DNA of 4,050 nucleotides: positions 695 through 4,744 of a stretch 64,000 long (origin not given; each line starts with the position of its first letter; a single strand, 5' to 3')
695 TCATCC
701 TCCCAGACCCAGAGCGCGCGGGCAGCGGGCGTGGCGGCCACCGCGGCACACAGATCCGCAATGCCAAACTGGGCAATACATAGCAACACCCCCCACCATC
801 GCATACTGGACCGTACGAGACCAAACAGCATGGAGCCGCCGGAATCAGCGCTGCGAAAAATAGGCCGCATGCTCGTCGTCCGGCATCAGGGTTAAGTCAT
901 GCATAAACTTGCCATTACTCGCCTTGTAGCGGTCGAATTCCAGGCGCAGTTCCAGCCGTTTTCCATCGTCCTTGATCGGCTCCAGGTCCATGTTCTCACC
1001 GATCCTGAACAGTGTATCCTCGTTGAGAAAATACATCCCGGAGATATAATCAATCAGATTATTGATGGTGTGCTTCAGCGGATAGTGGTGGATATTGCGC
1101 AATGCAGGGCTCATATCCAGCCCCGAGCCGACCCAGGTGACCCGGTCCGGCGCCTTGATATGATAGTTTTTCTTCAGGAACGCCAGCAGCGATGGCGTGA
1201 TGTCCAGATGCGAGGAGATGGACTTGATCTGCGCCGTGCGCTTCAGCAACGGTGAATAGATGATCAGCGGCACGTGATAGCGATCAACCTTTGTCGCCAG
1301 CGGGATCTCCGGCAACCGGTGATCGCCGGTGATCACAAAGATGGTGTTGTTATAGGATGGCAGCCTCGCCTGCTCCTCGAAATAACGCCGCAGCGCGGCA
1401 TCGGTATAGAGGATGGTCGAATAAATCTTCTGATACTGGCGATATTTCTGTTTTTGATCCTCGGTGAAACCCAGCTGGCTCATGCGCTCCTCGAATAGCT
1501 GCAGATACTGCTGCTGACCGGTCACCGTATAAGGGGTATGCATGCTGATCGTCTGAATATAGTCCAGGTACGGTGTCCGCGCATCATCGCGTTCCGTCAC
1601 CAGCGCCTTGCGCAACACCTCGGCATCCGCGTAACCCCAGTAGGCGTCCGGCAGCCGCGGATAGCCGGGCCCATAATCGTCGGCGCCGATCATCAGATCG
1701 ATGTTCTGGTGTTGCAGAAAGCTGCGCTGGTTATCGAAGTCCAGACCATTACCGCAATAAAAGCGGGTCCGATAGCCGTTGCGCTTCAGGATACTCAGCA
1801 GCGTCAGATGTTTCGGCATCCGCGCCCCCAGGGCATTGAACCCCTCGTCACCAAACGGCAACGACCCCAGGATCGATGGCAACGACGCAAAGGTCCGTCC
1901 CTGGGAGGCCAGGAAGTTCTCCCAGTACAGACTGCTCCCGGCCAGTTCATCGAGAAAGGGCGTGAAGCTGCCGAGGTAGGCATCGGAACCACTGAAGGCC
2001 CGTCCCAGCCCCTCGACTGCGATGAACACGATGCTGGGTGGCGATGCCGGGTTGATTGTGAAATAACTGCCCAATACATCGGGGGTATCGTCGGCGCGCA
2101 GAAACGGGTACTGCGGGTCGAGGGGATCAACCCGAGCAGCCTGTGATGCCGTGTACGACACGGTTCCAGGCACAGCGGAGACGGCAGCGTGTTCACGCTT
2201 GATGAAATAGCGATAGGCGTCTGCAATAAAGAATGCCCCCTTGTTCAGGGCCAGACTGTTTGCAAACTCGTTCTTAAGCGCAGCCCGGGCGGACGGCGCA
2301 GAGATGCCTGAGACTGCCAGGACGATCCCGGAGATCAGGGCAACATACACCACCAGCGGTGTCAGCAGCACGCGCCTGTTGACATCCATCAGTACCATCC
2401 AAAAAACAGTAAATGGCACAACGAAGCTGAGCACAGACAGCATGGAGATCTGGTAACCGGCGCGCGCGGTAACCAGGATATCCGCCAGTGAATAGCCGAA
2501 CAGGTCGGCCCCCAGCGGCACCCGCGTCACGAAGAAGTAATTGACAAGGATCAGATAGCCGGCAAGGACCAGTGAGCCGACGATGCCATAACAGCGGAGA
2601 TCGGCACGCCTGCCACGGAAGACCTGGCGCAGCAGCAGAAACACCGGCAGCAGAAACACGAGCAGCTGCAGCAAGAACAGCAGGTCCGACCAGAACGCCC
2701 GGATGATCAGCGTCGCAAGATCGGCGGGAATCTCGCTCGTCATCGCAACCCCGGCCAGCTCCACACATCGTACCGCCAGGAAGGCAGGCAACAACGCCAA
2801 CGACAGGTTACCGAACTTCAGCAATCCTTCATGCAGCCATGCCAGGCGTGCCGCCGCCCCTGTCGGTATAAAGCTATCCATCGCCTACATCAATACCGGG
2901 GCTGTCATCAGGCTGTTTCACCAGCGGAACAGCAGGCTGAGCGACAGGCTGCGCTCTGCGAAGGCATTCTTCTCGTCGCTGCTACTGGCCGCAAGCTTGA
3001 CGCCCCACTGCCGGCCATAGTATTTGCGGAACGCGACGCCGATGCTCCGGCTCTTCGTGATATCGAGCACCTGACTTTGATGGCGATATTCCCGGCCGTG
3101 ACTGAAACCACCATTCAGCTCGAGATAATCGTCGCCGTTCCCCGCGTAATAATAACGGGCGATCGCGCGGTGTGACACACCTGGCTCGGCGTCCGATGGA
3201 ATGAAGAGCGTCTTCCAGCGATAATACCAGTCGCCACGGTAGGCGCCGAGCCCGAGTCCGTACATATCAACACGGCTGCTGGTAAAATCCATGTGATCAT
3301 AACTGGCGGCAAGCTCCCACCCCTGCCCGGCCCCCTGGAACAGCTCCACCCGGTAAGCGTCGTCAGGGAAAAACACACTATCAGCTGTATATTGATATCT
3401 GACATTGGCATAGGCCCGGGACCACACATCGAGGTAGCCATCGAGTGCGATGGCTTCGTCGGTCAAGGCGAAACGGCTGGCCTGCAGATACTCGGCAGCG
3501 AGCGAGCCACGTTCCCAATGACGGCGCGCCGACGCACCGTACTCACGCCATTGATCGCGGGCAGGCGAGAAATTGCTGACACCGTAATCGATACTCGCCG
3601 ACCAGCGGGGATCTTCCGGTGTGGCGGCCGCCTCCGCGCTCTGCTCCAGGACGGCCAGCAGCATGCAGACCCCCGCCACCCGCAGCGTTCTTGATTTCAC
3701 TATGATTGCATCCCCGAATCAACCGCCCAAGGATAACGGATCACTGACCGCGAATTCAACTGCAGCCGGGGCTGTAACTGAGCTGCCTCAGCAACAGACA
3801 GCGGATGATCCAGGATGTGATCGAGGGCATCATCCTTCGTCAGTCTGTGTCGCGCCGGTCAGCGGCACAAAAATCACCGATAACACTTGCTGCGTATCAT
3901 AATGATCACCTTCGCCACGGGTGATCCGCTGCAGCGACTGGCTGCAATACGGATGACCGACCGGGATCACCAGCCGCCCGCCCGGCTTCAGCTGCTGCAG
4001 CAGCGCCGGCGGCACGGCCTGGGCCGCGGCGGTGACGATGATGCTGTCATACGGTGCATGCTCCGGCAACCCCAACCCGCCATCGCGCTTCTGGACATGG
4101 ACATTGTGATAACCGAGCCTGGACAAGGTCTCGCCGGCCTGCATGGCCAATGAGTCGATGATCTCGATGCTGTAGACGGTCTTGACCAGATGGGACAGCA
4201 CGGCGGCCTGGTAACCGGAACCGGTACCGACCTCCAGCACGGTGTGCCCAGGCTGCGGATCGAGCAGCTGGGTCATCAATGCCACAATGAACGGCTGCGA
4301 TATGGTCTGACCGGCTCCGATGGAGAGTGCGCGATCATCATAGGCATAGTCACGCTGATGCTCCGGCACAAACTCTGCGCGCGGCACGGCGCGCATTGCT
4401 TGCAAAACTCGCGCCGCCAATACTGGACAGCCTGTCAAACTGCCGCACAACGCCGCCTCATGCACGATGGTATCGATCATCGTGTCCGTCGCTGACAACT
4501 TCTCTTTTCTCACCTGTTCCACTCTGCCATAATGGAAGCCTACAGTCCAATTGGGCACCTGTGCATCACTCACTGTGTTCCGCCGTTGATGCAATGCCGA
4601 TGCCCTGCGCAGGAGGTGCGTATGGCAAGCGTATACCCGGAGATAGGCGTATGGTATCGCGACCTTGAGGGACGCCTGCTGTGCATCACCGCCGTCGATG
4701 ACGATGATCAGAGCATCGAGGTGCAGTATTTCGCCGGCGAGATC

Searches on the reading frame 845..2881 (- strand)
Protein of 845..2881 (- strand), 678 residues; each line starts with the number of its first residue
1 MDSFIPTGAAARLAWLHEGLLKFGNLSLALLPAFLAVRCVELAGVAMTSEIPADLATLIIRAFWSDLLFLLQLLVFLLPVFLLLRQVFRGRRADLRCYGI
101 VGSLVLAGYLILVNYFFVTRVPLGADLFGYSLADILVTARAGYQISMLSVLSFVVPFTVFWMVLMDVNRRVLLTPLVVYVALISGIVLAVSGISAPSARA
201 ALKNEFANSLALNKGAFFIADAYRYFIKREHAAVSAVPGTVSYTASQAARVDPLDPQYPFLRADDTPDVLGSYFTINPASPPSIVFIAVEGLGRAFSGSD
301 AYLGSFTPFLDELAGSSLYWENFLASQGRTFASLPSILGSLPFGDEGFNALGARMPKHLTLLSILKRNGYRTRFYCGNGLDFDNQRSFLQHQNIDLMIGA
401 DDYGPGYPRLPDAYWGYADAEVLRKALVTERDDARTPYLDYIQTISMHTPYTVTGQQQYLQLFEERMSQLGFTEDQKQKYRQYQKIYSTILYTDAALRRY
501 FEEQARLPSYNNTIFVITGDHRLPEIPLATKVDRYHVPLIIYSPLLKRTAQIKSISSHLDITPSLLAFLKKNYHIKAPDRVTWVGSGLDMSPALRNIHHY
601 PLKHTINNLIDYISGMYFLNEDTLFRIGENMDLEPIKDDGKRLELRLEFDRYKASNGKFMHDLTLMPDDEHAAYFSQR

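Call 104: search_protein_families(library=pfam, proteins=[window:845-2881:-], max_evalue=0.00001)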
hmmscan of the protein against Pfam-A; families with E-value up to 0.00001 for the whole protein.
window:845-2881:- (678 aa): 1 family
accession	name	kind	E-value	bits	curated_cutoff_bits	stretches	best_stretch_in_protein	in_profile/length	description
PF00884.28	Sulfatase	-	6.9e-32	111.4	25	1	282-568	1-298/301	Sulfatase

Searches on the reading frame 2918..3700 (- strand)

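Call 74: search_protein_families(library=pfam, proteins=[window:2918-3700:-], max_evalue=0.0001)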
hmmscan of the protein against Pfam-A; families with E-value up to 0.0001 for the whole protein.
window:2918-3700:- (260 aa): 1 family
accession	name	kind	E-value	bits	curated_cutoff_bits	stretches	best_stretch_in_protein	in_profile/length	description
PF19413.5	YaiO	-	1.9e-22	80.5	23.9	1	35-199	4-167/173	YaiO membrane beta barrel domain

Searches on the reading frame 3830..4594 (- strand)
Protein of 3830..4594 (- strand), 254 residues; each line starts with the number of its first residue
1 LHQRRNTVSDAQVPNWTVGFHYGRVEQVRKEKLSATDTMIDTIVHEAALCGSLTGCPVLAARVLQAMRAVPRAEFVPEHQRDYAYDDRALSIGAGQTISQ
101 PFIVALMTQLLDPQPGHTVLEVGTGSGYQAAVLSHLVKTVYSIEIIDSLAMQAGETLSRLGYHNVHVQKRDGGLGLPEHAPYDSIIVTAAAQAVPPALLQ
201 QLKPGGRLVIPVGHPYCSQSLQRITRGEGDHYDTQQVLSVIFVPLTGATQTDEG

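Call 74: search_protein_families(library=pfam, proteins=[window:3830-4594:-], max_evalue=0.0001)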
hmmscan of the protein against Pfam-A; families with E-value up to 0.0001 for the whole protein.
window:3830-4594:- (254 aa): 3 families
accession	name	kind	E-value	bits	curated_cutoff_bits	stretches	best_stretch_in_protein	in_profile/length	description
PF01135.25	PCMT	-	1.6e-63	214.7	20.3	1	60-248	18-208/210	Protein-L-isoaspartate(D-aspartate) O-methyltransferase (PCMT)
PF13847.12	Methyltransf_31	-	3.2e-07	30.6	27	1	115-210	3-109/145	Methyltransferase domain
PF00398.26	RrnaAD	-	2.2e-05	24.1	24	1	109-171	24-84/263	Ribosomal RNA adenine dimethylase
